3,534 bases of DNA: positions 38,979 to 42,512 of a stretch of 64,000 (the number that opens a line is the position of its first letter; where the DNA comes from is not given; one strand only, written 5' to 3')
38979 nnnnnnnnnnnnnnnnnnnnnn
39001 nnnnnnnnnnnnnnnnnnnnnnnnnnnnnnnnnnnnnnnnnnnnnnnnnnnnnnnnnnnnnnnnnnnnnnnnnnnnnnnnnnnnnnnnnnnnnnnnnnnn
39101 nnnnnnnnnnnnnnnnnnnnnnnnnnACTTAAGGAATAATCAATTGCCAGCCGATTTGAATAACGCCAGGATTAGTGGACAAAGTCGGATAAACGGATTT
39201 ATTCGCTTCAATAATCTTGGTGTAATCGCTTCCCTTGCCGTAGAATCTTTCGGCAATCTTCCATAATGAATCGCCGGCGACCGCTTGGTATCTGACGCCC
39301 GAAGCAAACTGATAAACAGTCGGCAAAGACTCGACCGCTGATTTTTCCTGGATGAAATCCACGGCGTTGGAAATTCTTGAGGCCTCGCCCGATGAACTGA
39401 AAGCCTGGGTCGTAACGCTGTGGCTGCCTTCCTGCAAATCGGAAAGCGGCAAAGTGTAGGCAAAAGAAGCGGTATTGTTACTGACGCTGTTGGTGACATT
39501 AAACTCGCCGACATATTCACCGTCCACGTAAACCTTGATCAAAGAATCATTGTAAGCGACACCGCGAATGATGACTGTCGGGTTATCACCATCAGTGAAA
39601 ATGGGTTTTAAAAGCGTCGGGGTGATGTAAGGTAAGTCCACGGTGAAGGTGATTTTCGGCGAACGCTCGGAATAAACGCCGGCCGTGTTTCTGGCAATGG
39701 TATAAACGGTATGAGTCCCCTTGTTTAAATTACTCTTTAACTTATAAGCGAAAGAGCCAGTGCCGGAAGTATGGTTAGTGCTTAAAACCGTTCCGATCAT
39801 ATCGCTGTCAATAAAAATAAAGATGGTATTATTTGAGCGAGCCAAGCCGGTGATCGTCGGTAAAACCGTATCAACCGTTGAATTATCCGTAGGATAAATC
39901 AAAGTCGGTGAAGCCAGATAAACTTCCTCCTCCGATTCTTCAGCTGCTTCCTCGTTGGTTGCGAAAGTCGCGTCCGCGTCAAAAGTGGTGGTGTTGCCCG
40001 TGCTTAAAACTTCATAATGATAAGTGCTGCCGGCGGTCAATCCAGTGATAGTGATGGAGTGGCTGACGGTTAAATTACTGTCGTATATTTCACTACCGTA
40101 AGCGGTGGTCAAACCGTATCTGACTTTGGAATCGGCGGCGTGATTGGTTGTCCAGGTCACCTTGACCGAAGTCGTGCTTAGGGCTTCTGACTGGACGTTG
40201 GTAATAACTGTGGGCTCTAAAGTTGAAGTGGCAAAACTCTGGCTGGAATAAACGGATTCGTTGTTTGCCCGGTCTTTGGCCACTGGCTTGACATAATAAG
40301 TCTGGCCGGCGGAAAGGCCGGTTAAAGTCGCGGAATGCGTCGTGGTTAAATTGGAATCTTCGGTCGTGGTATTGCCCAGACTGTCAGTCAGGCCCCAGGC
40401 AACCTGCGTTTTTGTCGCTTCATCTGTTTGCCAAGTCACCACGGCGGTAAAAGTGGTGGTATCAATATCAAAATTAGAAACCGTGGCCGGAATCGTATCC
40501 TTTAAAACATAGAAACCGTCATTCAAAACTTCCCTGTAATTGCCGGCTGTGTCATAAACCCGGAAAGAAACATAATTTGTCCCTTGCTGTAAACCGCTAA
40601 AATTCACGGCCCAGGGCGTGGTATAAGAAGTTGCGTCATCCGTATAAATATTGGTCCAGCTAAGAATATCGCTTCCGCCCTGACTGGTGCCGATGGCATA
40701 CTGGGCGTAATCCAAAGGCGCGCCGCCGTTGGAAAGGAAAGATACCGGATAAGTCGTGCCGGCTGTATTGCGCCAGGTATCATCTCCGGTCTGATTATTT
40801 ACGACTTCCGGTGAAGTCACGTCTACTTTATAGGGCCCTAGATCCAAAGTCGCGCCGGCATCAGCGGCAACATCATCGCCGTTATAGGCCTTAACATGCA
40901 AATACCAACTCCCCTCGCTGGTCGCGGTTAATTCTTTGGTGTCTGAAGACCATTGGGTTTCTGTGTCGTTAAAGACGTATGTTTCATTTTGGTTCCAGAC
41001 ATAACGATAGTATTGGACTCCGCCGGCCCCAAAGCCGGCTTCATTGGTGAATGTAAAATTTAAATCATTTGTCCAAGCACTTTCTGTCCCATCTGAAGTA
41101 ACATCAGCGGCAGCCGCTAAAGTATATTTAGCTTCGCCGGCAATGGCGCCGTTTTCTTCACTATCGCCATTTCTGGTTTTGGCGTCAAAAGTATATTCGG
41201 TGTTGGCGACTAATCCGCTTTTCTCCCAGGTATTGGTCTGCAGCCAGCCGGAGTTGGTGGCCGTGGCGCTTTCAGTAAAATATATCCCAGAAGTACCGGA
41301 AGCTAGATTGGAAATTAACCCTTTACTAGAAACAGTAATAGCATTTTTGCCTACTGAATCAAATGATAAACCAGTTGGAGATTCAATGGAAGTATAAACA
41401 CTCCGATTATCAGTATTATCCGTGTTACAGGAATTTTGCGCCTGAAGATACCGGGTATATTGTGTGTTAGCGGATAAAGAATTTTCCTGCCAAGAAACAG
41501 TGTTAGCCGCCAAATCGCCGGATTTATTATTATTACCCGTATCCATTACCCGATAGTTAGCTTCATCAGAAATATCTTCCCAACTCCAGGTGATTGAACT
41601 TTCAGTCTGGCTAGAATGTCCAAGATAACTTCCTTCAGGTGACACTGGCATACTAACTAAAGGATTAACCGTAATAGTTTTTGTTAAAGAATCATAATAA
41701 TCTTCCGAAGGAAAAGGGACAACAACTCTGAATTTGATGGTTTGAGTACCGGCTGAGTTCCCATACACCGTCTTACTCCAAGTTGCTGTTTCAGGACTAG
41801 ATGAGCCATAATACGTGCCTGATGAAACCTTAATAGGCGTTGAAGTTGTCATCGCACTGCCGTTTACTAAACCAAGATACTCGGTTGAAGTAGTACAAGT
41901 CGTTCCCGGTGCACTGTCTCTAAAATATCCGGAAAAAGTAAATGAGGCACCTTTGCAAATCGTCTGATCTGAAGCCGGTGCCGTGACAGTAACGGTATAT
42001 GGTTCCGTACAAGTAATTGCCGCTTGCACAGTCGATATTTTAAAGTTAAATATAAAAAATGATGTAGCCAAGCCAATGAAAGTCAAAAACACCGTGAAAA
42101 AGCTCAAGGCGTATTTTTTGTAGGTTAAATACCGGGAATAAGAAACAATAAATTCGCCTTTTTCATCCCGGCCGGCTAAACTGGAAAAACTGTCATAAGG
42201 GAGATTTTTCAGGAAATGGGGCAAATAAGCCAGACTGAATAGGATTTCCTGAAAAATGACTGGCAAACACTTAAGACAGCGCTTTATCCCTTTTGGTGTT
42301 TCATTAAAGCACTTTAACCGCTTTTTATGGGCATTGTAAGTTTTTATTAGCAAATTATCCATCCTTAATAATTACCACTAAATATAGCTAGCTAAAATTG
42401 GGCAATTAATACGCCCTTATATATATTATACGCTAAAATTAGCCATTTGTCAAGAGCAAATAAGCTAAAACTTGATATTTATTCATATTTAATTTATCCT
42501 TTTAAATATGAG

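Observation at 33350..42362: Three consecutive giant surface-protein genes sharing a near-identical C-terminal module; two end in LysM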

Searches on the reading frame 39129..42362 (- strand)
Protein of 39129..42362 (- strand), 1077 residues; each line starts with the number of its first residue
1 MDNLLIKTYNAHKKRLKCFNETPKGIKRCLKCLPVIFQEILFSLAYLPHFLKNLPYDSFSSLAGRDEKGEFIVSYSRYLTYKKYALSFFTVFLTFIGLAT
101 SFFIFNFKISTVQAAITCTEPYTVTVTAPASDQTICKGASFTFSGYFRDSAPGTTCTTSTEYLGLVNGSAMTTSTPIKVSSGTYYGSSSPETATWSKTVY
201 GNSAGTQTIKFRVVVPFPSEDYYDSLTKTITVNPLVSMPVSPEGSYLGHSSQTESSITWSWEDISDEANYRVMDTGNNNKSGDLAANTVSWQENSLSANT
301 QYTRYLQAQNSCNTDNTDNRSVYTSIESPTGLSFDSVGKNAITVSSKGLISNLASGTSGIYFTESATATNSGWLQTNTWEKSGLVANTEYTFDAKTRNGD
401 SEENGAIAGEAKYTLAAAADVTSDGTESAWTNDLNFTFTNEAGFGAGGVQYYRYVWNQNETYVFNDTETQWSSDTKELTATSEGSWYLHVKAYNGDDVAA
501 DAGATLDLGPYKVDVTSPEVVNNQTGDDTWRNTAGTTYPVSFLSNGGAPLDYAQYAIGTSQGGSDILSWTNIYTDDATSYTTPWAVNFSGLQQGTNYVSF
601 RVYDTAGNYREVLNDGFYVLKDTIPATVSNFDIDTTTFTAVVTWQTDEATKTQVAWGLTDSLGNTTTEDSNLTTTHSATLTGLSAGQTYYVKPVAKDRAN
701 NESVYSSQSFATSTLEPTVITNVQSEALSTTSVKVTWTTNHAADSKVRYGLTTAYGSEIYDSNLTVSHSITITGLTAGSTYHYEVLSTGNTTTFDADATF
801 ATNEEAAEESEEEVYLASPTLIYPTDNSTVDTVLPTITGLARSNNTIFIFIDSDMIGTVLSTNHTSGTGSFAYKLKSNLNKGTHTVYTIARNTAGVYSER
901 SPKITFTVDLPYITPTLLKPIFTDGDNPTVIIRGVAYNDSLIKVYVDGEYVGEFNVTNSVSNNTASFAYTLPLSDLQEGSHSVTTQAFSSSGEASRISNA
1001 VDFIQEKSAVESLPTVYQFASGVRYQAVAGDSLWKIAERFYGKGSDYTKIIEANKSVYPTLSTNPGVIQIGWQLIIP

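Call 3: search_protein_families(library=pfam, proteins=[window:39129-42362:-], max_evalue=0.1)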
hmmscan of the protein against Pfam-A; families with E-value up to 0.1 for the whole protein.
window:39129-42362:- (1077 aa): 4 families
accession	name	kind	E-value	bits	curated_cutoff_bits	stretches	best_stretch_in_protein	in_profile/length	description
PF16656.11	Pur_ac_phosph_N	-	1.1e-08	35.9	30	2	725-794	8-85/93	Purple acid Phosphatase, N-terminal domain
PF00041.27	fn3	-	3.2e-08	34.1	25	1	720-787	3-68/84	Fibronectin type III domain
PF01476.26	LysM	-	1.2e-06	28.8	20.9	1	1027-1077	3-43/43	LysM domain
PF16655.11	PhoD_N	-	0.021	15.8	30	0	729-791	25-82/90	PhoD-like phosphatase, N-terminal domain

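Call 4: search_protein_families(library=ncbifam, proteins=[window:39129-42362:-], max_evalue=0.1)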
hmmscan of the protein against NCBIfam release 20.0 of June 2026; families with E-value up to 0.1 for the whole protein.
window:39129-42362:- (1077 aa): 3 families
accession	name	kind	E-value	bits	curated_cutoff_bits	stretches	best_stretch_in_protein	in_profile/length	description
NF008399.0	PRK11198.1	equivalog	1e-09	39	134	1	992-1058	64-131/149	peptidoglycan-binding protein LysM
TIGR02899.1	spore_safA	subfamily_domain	0.00031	20.6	67.85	1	1029-1077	3-43/44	SafA/ExsA family spore coat assembly protein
NF012230.0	LWXIA_domain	equivalog_domain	0.0018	18.3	33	0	1024-1040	4-20/74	LWXIA domain-containing protein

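Call 49: search_protein_families(library=pfam, proteins=[window:39129-42362:-], max_evalue=1)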
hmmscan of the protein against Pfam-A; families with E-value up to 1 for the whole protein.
window:39129-42362:- (1077 aa): 4 families
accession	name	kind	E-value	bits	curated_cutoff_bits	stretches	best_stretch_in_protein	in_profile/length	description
PF16656.11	Pur_ac_phosph_N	-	1.1e-08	35.9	30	2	725-794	8-85/93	Purple acid Phosphatase, N-terminal domain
PF00041.27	fn3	-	3.2e-08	34.1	25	2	720-787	3-68/84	Fibronectin type III domain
PF01476.26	LysM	-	1.2e-06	28.8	20.9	1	1027-1077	3-43/43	LysM domain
PF16655.11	PhoD_N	-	0.021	15.8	30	1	729-791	25-82/90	PhoD-like phosphatase, N-terminal domain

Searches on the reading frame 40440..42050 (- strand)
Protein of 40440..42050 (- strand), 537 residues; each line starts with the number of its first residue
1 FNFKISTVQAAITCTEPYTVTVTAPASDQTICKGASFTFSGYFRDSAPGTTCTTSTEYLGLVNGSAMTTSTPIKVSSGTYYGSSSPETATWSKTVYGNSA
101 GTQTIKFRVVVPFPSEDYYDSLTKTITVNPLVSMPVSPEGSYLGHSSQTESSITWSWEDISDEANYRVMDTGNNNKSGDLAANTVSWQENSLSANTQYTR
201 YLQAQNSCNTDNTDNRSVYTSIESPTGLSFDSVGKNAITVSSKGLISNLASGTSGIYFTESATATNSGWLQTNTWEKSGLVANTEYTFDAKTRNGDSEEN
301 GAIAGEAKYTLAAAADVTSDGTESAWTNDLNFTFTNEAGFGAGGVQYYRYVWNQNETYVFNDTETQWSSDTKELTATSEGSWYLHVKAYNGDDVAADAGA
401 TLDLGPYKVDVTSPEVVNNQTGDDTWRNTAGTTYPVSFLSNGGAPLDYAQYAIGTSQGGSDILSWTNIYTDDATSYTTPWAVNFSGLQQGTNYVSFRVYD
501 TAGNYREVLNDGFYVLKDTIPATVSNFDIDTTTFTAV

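Call 76: search_protein_families(library=pfam, proteins=[window:40440-42050:-], max_evalue=10)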
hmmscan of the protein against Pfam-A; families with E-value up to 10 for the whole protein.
window:40440-42050:- (537 aa): 1 family
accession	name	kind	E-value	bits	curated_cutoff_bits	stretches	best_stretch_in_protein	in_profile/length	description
PF00041.27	fn3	-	5.8e-05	23.7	25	2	147-208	10-72/84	Fibronectin type III domain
